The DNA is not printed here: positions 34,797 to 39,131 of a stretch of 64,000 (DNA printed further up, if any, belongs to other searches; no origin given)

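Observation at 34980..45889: Three tandem paralogous giant lipoproteins with a shared modular plan and no recognisable enzymatic core: candidate undescribed extracellular system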

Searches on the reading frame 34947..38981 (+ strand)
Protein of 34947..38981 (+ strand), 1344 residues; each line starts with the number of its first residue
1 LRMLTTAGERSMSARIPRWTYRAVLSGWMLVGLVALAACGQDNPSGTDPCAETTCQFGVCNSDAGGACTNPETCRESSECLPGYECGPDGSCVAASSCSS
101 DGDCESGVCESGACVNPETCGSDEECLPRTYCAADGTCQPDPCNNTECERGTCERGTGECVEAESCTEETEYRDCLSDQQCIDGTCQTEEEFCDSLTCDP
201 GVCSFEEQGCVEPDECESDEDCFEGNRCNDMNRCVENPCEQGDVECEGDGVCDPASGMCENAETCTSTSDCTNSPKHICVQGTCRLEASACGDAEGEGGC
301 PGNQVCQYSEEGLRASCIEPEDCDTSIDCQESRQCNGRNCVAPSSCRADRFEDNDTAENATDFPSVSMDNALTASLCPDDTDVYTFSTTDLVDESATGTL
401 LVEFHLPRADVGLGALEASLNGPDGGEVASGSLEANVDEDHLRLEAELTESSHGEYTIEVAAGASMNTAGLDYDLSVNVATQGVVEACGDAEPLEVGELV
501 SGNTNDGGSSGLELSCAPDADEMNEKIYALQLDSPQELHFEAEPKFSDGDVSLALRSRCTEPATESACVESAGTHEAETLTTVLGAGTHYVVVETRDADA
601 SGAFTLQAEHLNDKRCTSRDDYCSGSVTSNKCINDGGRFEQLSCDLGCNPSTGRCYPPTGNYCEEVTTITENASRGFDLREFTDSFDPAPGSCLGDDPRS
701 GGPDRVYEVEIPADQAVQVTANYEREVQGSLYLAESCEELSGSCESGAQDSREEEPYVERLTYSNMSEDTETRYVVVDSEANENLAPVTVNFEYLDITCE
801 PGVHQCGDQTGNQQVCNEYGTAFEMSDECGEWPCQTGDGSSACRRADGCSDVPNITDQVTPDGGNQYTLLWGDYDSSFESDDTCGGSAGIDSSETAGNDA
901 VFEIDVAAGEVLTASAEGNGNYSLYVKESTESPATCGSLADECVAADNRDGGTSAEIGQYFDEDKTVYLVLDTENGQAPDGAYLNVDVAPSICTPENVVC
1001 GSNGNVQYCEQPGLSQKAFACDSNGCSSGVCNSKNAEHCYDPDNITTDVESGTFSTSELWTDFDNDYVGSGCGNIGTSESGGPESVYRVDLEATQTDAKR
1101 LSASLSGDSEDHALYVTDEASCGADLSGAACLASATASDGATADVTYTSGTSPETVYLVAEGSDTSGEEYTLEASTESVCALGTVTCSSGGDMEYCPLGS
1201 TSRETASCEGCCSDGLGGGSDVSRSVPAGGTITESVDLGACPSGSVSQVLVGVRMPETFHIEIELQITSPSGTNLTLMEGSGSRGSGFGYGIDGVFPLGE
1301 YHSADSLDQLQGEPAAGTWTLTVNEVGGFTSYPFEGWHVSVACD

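Call 3: search_protein_families(library=pfam, proteins=[window:34947-38981:+], max_evalue=0.1)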
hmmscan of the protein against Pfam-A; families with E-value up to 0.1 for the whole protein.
window:34947-38981:+ (1344 aa): 1 family
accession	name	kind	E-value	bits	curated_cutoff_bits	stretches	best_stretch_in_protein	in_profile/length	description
PF01483.27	P_proprotein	-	3.3e-07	30.7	21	1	1247-1338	2-83/86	Proprotein convertase P-domain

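Call 4: search_protein_families(library=ncbifam, proteins=[window:34947-38981:+], max_evalue=0.1)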
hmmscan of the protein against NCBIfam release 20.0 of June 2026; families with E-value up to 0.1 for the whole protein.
window:34947-38981:+ (1344 aa): 0 families
